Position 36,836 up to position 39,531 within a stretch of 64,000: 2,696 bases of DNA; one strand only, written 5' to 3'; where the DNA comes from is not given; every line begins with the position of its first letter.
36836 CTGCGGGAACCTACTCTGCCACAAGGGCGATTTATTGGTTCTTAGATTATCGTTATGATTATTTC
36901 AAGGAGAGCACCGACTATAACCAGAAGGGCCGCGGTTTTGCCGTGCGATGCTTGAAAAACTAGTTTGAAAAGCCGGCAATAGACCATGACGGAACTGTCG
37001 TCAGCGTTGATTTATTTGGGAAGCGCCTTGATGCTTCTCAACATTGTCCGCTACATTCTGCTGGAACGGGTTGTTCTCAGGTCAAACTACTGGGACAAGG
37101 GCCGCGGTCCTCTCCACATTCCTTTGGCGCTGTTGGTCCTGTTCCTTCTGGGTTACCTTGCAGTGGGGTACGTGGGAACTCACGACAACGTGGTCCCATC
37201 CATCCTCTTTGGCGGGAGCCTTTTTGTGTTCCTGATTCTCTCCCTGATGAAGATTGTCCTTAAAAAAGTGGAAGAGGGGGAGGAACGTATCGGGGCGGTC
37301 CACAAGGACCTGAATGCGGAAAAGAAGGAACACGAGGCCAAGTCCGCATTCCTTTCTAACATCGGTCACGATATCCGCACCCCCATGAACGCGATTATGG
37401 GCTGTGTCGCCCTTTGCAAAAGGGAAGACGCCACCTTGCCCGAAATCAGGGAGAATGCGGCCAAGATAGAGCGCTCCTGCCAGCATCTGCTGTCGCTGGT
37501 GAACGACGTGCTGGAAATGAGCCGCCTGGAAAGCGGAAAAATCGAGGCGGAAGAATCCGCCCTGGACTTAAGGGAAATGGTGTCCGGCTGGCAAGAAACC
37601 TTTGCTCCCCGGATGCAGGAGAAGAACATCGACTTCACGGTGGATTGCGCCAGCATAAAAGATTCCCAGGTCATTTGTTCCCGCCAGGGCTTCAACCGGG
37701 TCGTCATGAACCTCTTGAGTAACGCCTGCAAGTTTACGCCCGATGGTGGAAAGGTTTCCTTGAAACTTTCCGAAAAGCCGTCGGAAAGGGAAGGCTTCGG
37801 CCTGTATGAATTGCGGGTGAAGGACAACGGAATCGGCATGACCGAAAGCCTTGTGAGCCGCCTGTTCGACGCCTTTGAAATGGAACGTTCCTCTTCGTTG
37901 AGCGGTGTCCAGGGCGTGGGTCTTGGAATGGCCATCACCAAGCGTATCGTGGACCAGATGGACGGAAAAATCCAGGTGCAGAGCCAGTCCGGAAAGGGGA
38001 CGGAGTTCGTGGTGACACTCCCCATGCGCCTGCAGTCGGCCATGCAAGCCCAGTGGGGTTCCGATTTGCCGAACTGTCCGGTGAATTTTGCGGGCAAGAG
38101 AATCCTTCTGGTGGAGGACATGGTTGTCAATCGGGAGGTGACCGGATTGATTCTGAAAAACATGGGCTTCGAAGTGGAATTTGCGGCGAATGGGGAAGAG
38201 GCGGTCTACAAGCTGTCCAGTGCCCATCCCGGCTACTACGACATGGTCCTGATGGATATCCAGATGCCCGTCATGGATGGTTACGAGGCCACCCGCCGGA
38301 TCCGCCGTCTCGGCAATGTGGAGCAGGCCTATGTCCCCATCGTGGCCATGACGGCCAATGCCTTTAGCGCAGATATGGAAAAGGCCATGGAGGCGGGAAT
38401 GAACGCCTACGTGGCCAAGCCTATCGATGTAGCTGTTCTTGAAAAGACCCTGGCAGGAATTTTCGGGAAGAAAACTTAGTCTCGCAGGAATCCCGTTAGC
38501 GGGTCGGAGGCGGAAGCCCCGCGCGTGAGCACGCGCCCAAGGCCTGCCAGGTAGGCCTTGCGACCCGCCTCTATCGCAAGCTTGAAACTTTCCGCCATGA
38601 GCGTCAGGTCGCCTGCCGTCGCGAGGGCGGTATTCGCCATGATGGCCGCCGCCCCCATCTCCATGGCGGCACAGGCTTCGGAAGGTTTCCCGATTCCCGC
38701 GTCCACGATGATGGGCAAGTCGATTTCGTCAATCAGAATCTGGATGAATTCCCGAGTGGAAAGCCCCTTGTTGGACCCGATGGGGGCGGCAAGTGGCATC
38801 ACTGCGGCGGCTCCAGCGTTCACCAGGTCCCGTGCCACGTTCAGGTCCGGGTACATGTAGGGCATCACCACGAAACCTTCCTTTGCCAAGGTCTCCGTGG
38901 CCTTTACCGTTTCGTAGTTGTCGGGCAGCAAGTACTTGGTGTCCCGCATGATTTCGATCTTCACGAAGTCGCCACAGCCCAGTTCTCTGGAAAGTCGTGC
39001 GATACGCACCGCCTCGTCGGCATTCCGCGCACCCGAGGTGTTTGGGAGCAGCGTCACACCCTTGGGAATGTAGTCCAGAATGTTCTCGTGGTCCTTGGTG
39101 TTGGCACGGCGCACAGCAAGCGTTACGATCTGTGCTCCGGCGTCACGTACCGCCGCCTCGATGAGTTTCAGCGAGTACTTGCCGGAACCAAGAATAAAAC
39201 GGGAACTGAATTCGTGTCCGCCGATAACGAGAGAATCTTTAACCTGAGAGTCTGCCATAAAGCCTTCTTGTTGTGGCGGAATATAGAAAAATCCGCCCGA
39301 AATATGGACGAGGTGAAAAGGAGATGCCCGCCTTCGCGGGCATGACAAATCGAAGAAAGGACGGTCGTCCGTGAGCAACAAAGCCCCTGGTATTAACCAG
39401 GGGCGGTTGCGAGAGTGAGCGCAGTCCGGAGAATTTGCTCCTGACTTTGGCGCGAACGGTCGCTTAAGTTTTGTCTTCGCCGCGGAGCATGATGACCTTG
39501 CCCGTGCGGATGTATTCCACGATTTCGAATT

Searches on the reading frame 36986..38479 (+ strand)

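Call 40: search_protein_families(library=pfam, proteins=[window:36986-38479:+], max_evalue=0.00001)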
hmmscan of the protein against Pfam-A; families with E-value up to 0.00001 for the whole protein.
window:36986-38479:+ (497 aa): 3 families
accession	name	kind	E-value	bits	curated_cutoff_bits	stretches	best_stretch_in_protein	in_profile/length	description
PF02518.31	HATPase_c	-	2.7e-26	92.6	26.4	1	235-348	5-110/111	Histidine kinase-, DNA gyrase B-, and HSP90-like ATPase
PF00072.30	Response_reg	-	1.5e-25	90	30.2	1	373-489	1-110/111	Response regulator receiver domain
PF00512.31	HisKA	-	1.6e-17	63.8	26.9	1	118-184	1-66/66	His Kinase A (phospho-acceptor) domain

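Call 47: search_protein_families(library=ncbifam, proteins=[window:36986-38479:+], max_evalue=0.00001)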
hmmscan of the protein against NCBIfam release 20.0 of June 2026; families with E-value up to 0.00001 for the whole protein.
window:36986-38479:+ (497 aa): 135 families (the best 25 are shown)
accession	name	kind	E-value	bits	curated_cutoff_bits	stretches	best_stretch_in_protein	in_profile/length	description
TIGR02956.1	TMAO_torS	equivalog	2.5e-78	264.2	676.5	1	114-493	459-820/967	TMAO reductase system sensor histidine kinase/response regulator TorS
NF008318.0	PRK11107.1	equivalog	2.1e-74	251.1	890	2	113-397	284-563/920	two-component sensor histidine kinase BarA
NF041947.1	LuxQ_Vibrio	equivalog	4.2e-73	246.6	1200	1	115-489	468-835/843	quorum-sensing autoinducer 2 sensor kinase/phosphatase LuxQ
NF011874.0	PRK15347.1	equivalog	5e-67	226.7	852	2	101-349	376-616/921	two component system sensor kinase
NF008302.0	PRK11091.1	equivalog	3.6e-66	223.9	838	1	112-494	276-644/779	aerobic respiration two-component sensor histidine kinase ArcB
NF008099.0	PRK10841.1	equivalog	1.1e-57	195.6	920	2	113-354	464-697/949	two-component system sensor histidine kinase RcsC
NF038297.2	hybrid_HK_HrmK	equivalog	1.9e-54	185.4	725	1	94-489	210-604/607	hybrid histidine kinase/response regulator HrmK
NF045901.1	HisKinLetSLeg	equivalog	2.1e-52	178.2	1650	2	111-347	281-518/906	two-component system sensor histidine kinase LetS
NF007420.1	PRK09959.1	equivalog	2.4e-48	164.5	1995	1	95-490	688-1071/1197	acid-sensing system histidine kinase EvgS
NF047465.1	hybrid_HK_LvrA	exception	8.9e-48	162.9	1200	1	99-480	185-571/819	hybrid histidine kinase/response regulator LvrA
NF046044.1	PnpS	equivalog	6.3e-47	160.4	400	1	91-346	143-390/390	two-component system histidine kinase PnpS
NF047874.1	MASE3_PAS_HK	subfamily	9.1e-46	156.9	560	1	99-352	378-630/655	MASE3 domain-containing sensor histidine kinase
NF041832.1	near_NosP_CTERM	subfamily_domain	8.1e-45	153.5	400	1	117-490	5-367/370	NahK/ErcS family hybrid sensor histidine kinase/response regulator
NF008543.0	PRK11466.1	equivalog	5.2e-44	150.3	982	1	109-490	433-795/914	TMAO reductase system sensor histidine kinase/response regulator TorS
NF041880.1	EPS_EpsF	equivalog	1e-43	149.6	900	2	108-346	263-492/492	response regulator EpsF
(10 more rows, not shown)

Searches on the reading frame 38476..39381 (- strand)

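Call 40: search_protein_families(library=pfam, proteins=[window:38476-39381:-], max_evalue=0.00001)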
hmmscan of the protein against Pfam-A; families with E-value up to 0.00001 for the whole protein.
window:38476-39381:- (301 aa): 1 family
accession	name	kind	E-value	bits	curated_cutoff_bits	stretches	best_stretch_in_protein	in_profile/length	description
PF05690.20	ThiG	-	5.2e-100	334.3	23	1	53-293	2-246/247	Thiazole biosynthesis protein ThiG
